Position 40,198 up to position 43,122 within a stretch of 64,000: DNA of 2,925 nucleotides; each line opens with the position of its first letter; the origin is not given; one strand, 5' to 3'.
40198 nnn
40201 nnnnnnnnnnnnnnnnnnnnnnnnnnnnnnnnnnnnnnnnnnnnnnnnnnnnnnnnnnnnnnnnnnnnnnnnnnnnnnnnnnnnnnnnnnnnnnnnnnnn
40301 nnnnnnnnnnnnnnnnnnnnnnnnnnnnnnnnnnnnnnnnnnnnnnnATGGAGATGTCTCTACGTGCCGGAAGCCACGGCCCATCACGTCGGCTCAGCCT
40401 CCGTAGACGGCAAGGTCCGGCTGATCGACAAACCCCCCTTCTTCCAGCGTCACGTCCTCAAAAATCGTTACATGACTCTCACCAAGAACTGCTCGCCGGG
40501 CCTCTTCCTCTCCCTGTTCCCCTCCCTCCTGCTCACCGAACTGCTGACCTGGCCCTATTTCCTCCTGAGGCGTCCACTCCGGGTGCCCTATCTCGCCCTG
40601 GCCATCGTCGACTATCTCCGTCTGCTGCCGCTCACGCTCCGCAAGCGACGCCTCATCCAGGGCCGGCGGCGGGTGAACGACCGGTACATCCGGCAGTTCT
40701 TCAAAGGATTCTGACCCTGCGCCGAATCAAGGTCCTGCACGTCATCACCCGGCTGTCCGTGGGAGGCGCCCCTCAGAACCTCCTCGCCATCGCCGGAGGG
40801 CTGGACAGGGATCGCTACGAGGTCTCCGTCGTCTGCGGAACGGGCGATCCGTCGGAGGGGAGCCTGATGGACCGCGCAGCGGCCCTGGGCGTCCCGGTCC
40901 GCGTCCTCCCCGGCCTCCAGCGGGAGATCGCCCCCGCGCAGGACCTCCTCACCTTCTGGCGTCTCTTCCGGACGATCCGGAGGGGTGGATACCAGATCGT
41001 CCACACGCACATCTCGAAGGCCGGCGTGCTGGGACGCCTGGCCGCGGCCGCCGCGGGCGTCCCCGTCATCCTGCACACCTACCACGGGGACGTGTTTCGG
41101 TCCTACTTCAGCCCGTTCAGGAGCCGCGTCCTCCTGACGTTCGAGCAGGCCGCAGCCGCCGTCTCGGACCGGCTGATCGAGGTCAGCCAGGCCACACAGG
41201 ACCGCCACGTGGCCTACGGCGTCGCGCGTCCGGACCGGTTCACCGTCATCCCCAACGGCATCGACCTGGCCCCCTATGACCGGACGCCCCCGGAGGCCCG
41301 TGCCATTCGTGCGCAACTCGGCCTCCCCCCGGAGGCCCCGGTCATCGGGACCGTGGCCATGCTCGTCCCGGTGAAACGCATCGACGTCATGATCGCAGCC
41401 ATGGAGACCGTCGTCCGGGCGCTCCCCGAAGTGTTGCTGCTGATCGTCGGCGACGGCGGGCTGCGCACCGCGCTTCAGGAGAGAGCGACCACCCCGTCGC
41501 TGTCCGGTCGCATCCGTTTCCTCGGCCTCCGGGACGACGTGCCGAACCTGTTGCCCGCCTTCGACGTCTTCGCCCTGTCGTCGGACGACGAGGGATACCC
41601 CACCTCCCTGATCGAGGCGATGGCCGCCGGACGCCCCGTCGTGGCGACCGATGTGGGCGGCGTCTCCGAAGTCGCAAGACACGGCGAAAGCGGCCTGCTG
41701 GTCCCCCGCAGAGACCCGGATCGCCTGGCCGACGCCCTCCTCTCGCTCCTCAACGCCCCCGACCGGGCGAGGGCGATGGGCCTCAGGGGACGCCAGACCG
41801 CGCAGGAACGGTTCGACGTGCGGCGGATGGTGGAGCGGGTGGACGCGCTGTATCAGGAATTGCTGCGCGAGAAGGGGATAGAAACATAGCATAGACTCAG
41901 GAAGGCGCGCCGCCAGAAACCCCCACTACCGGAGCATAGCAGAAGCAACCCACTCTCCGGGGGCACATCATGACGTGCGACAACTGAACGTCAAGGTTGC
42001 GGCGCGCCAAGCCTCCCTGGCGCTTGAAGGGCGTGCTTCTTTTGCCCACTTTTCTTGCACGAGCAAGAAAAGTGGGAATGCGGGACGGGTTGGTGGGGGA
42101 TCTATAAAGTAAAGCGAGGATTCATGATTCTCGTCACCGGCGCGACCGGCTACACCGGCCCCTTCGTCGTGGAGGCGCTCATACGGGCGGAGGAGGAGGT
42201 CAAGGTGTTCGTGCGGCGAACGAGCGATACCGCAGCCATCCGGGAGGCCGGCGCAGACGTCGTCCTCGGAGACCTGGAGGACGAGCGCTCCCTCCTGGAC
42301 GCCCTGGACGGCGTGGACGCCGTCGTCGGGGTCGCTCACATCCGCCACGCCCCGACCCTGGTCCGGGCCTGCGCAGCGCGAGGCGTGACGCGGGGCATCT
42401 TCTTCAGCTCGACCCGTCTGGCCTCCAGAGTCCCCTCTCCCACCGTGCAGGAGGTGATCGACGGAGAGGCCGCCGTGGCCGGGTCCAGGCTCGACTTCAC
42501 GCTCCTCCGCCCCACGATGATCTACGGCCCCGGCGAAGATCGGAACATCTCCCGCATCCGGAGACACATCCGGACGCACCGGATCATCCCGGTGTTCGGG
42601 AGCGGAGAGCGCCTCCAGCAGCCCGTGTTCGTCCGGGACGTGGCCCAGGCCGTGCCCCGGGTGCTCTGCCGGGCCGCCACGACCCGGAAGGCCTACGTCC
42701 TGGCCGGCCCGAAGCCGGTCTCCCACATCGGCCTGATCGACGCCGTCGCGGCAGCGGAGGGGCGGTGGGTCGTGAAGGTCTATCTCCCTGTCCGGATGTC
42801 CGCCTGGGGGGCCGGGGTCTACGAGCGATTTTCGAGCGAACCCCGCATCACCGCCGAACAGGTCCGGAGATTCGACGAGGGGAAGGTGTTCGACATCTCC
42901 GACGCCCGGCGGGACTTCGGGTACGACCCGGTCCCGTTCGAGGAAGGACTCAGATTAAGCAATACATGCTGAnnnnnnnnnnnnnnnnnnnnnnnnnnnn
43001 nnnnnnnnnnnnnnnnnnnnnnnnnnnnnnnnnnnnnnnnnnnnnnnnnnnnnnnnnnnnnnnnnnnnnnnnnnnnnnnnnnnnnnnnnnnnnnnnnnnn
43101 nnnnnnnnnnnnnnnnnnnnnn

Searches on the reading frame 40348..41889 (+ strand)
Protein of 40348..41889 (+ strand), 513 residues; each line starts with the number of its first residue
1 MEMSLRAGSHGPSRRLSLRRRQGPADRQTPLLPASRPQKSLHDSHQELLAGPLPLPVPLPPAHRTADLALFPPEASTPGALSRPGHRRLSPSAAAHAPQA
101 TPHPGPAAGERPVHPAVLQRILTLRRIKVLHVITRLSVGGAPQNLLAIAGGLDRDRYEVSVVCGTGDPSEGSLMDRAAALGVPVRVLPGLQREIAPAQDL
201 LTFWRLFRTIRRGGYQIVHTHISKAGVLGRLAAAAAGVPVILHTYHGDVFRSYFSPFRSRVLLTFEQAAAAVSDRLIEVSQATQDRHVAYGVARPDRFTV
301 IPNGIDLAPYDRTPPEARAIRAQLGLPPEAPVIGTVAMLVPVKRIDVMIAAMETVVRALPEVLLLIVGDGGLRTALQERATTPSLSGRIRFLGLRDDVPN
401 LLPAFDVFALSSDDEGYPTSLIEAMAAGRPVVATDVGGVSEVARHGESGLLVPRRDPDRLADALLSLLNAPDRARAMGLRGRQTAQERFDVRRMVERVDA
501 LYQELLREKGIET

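Call 30: search_protein_families(library=pfam, proteins=[window:40348-41889:+])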
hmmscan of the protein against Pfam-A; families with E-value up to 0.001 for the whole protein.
window:40348-41889:+ (513 aa): 6 families
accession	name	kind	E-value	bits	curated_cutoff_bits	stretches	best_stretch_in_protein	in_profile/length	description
PF00534.26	Glycos_transf_1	-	1.9e-38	132.1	26.4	1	319-483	4-171/172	Glycosyl transferases group 1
PF13692.12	Glyco_trans_1_4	-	2e-36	125.8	27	1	331-469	2-141/142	Glycosyl transferases group 1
PF13439.12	Glyco_transf_4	-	3e-25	89.6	28.5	1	138-308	1-169/170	Glycosyltransferase Family 4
PF13579.12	Glyco_trans_4_4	-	4.3e-23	82.8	29.7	1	139-304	1-158/158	Glycosyl transferase 4-like domain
PF13524.12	Glyco_trans_1_2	-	2.3e-07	31.3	25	1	418-497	64-141/144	Glycosyl transferase-like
PF13477.12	Glyco_trans_4_2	-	1.7e-05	25.4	23.4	1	149-262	17-121/139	Glycosyl transferase 4-like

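Call 49: find_homologous_proteins(query=window:40348-41889:+, max_evalue=1e-50)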
Query window:40348-41889:+ (513 aa): 630 proteins with E <= 1e-50 among 8000 candidates; the best 120 are listed.
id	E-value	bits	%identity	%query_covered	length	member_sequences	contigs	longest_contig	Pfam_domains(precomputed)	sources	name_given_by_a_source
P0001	1.6e-237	807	100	73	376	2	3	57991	PF00534.27,PF13477.13,PF13579.13,PF13524.13,PF13439.13,PF13692.13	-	-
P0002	2.2e-208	711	88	73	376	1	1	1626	PF00534.27,PF13477.13,PF13579.13,PF13524.13,PF13439.13,PF13692.13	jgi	jgi:glycosyltransferase involved in cell wall biosynthesis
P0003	2.4e-203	695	87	73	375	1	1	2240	PF00534.27,PF13579.13,PF13524.13,PF13439.13,PF13692.13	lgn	-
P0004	8.7e-194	663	79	76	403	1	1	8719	PF00534.27,PF13477.13,PF13579.13,PF13524.13,PF13439.13,PF13692.13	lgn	-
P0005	2.3e-191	655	80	76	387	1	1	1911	PF00534.27,PF13477.13,PF13579.13,PF13524.13,PF13439.13,PF13692.13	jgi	jgi:glycosyltransferase involved in cell wall biosynthesis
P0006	1.1e-185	636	80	72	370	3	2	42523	PF00534.27,PF13477.13,PF13579.13,PF13524.13,PF13439.13,PF13692.13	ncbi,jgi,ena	-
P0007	8.6e-171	587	73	72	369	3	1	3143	PF00534.27,PF13477.13,PF13579.13,PF13524.13,PF13439.13,PF13692.13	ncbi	-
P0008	1.9e-170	586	42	75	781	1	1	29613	PF00534.27,PF13477.13,PF13579.13,PF13524.13,PF13439.13,PF20706.4,PF13692.13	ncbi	-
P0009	2.0e-158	546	69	72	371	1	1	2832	PF00534.27,PF13477.13,PF13579.13,PF13524.13,PF13439.13,PF13692.13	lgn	-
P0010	5.0e-157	542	66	73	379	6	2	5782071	PF00534.27,PF13477.13,PF13579.13,PF13439.13,PF13692.13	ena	-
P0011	5.6e-154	532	41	73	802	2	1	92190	PF00534.27,PF13477.13,PF13579.13,PF13524.13,PF13439.13,PF20706.4,PF13692.13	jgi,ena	-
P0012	4.1e-149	516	67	69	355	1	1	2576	PF00534.27,PF13477.13,PF13579.13,PF13524.13,PF13439.13,PF13692.13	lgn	-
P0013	1.1e-101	359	45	73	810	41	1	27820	PF00534.27,PF13477.13,PF13579.13,PF13524.13,PF13439.13,PF20706.4,PF13692.13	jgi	jgi:glycosyltransferase involved in cell wall biosynthesis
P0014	2.7e-99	351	44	74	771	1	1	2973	PF00534.27,PF13477.13,PF13579.13,PF13524.13,PF13439.13,PF20706.4,PF13692.13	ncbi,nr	ncbi:MAG: glycosyltransferase [Firmicutes bacterium]|nr:glycosyltransferase [Bacillota bacterium]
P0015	4.0e-99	351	45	73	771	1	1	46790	PF00534.27,PF13477.13,PF13579.13,PF13524.13,PF13439.13,PF20706.4,PF13692.13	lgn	-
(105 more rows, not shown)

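Call 50: find_encoding_contigs(protein=P0006, flank=2500, max_places=3)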
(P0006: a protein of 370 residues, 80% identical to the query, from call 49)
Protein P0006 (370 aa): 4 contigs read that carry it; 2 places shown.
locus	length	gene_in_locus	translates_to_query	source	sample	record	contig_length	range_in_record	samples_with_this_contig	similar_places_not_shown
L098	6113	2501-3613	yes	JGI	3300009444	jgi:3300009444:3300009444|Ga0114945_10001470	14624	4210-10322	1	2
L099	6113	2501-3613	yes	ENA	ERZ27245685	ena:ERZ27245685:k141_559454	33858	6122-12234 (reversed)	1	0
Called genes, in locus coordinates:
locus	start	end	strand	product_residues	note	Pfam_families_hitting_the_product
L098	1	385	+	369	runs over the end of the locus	PF01408:GFO_IDH_MocA, PF02894:GFO_IDH_MocA_C, PF22725:GFO_IDH_MocA_C3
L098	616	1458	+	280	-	PF02151:UVR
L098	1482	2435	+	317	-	PF00535:Glycos_transf_2, PF13641:Glyco_tranf_2_3, PF13632:Glyco_trans_2_3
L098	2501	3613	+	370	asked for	PF13439:Glyco_transf_4, PF13477:Glyco_trans_4_2 (weak), PF13579:Glyco_trans_4_4, PF00534:Glycos_transf_1, PF13692:Glyco_trans_1_4, PF13524:Glyco_trans_1_2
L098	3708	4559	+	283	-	PF01370:Epimerase, PF05368:NmrA, PF07993:NAD_binding_4 (faint), PF13460:NAD_binding_10, PF16363:GDP_Man_Dehyd (faint), PF01073:3Beta_HSD (weak), PF01370:Epimerase (weak)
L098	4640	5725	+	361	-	PF00953:Glycos_transf_4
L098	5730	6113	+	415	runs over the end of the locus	PF12704:MacB_PCD, PF02687:FtsX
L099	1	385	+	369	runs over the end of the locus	PF01408:GFO_IDH_MocA, PF02894:GFO_IDH_MocA_C, PF22725:GFO_IDH_MocA_C3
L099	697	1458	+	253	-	PF02151:UVR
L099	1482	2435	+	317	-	PF00535:Glycos_transf_2, PF13641:Glyco_tranf_2_3, PF13632:Glyco_trans_2_3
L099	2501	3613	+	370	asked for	PF13439:Glyco_transf_4, PF13477:Glyco_trans_4_2 (weak), PF13579:Glyco_trans_4_4, PF00534:Glycos_transf_1, PF13692:Glyco_trans_1_4, PF13524:Glyco_trans_1_2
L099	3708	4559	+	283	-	PF01370:Epimerase, PF05368:NmrA, PF07993:NAD_binding_4 (faint), PF13460:NAD_binding_10, PF16363:GDP_Man_Dehyd (faint), PF01073:3Beta_HSD (weak), PF01370:Epimerase (weak)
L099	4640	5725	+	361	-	PF00953:Glycos_transf_4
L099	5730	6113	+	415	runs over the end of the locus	PF12704:MacB_PCD, PF02687:FtsX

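Call 51: find_encoding_contigs(protein=P0010, flank=2500, max_places=3)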
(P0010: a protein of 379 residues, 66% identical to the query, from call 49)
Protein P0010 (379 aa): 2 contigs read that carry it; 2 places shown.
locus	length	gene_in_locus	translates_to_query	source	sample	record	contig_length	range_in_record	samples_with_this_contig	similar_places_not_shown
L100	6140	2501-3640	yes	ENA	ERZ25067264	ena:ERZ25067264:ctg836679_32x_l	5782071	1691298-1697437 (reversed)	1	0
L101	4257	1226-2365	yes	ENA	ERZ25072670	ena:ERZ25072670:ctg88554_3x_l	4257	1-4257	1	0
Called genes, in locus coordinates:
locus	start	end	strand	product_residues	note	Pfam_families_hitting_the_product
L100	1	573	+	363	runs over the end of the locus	PF01408:GFO_IDH_MocA, PF02894:GFO_IDH_MocA_C, PF22725:GFO_IDH_MocA_C3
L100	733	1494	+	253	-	PF02151:UVR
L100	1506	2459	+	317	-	PF00535:Glycos_transf_2, PF13641:Glyco_tranf_2_3, PF13632:Glyco_trans_2_3 (weak)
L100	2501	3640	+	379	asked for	PF13439:Glyco_transf_4, PF13477:Glyco_trans_4_2, PF13579:Glyco_trans_4_4, PF00534:Glycos_transf_1, PF13692:Glyco_trans_1_4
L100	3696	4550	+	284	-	PF01370:Epimerase, PF05368:NmrA, PF13460:NAD_binding_10, PF01073:3Beta_HSD (weak)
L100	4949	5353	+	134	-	-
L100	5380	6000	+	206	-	PF00953:Glycos_transf_4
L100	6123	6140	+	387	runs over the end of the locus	PF12704:MacB_PCD, PF02687:FtsX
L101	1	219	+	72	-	?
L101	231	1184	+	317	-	PF00535:Glycos_transf_2, PF13641:Glyco_tranf_2_3, PF13632:Glyco_trans_2_3 (weak)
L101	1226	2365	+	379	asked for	PF13439:Glyco_transf_4, PF13477:Glyco_trans_4_2, PF13579:Glyco_trans_4_4, PF00534:Glycos_transf_1, PF13692:Glyco_trans_1_4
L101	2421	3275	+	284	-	PF01370:Epimerase, PF05368:NmrA, PF13460:NAD_binding_10, PF01073:3Beta_HSD (weak)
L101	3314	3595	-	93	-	-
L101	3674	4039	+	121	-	-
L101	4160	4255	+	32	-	?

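Call 52: find_encoding_contigs(protein=P0004, flank=2500, max_places=3)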
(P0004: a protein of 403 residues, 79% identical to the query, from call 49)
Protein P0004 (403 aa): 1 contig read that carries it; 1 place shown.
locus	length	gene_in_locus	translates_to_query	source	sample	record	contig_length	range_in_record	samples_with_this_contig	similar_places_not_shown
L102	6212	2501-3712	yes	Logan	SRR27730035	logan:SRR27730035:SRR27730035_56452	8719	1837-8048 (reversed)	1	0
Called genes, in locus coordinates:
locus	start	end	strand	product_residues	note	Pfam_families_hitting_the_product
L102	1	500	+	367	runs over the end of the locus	PF01408:GFO_IDH_MocA, PF02894:GFO_IDH_MocA_C, PF22725:GFO_IDH_MocA_C3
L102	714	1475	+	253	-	PF02151:UVR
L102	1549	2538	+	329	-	PF00535:Glycos_transf_2, PF13641:Glyco_tranf_2_3, PF13632:Glyco_trans_2_3 (weak)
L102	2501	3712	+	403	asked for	PF13439:Glyco_transf_4, PF13477:Glyco_trans_4_2, PF13579:Glyco_trans_4_4, PF00534:Glycos_transf_1, PF13692:Glyco_trans_1_4, PF13524:Glyco_trans_1_2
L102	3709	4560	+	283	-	PF01073:3Beta_HSD (faint), PF01370:Epimerase, PF05368:NmrA, PF07993:NAD_binding_4 (faint), PF13460:NAD_binding_10, PF16363:GDP_Man_Dehyd (faint), PF01370:Epimerase (weak)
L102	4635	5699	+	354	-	PF00953:Glycos_transf_4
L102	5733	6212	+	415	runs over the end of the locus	PF12704:MacB_PCD, PF02687:FtsX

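Call 56: find_encoding_contigs(protein=P0003, flank=2500, max_places=3)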
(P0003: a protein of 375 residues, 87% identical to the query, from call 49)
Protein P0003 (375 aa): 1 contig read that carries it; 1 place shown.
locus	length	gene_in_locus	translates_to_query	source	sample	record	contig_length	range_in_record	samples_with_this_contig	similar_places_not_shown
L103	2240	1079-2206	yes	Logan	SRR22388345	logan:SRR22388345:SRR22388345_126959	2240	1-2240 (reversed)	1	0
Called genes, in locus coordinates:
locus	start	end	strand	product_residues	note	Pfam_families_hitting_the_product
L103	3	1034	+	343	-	?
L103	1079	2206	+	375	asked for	PF13439:Glyco_transf_4, PF13579:Glyco_trans_4_4, PF00534:Glycos_transf_1, PF13692:Glyco_trans_1_4, PF13524:Glyco_trans_1_2 (weak)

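Call 57: find_encoding_contigs(protein=P0002, flank=2500, max_places=3)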
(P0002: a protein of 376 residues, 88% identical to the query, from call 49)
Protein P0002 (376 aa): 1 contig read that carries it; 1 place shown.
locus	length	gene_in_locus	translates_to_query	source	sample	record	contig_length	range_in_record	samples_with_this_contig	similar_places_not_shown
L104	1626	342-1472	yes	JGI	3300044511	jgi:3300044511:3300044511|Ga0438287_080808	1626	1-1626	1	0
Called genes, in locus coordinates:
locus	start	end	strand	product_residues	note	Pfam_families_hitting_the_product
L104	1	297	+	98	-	?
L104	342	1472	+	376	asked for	PF13439:Glyco_transf_4, PF13477:Glyco_trans_4_2 (weak), PF13579:Glyco_trans_4_4, PF00534:Glycos_transf_1, PF13692:Glyco_trans_1_4, PF13524:Glyco_trans_1_2 (weak)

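Call 70: list_cluster_members(proteins=[P0006, P0007, P0001])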
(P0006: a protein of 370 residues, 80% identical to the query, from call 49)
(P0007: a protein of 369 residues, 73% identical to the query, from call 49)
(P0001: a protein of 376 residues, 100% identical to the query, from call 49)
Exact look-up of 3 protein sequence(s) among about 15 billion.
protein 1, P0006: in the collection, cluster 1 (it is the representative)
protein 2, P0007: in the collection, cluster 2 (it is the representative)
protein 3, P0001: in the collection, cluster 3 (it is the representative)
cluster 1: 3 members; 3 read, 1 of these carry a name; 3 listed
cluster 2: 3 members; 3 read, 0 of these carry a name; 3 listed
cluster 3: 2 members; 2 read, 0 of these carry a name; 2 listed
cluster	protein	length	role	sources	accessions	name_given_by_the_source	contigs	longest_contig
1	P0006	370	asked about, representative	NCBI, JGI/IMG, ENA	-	-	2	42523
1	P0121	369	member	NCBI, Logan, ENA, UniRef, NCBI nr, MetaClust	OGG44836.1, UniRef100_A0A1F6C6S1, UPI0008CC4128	MAG: hypothetical protein A3F84_00455 [Candidatus Handelsmanbacteria bacterium ... | Glycosyltransferase subfamily 4-like N-terminal domain-containing protein n=1 ... | status=active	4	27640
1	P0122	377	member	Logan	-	-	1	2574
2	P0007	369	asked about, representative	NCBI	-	-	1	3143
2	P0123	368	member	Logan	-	-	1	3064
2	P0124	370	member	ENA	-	-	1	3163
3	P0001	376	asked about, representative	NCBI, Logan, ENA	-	-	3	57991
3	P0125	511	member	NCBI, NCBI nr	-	-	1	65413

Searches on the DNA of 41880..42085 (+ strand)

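Call 26: search_dna_similar(query=window:41880-42085:+, collection=plasmids, mode=distant, max_rows=30)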
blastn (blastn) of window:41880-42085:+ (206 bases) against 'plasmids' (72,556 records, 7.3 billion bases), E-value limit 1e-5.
No match.

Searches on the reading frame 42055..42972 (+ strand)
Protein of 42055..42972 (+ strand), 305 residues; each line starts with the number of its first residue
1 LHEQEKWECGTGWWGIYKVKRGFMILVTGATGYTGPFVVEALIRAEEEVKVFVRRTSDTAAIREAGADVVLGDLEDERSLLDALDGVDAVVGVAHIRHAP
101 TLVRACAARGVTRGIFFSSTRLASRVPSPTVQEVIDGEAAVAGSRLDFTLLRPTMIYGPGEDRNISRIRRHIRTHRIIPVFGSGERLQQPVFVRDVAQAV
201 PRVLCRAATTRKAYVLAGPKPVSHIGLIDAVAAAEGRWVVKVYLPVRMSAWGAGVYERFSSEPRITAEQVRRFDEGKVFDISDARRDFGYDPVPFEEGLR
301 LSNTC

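Call 30: search_protein_families(library=pfam, proteins=[window:42055-42972:+])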
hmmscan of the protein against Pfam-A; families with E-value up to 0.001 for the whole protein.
window:42055-42972:+ (305 aa): 7 families
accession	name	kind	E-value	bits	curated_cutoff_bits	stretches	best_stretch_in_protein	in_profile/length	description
PF01370.27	Epimerase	-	2.9e-19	69.9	20.9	2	25-99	1-77/240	NAD dependent epimerase/dehydratase family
PF13460.12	NAD_binding_10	-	1.3e-17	64.7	27.2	1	29-159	1-149/184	NAD(P)H-binding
PF01073.25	3Beta_HSD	-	2.1e-15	57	22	2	26-96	1-76/280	3-beta hydroxysteroid dehydrogenase/isomerase family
PF05368.20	NmrA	-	4.8e-15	56.4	27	1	25-121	5-108/298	NmrA-like family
PF16363.11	GDP_Man_Dehyd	-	6.6e-07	29.5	27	1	26-88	1-77/332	GDP-mannose 4,6 dehydratase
PF03435.24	Sacchrp_dh_NADP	-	0.00051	20.8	25.1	1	25-111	1-93/129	Saccharopine dehydrogenase NADP binding domain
PF07993.18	NAD_binding_4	-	0.0006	19.5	20.1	0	27-75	1-52/258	Male sterility protein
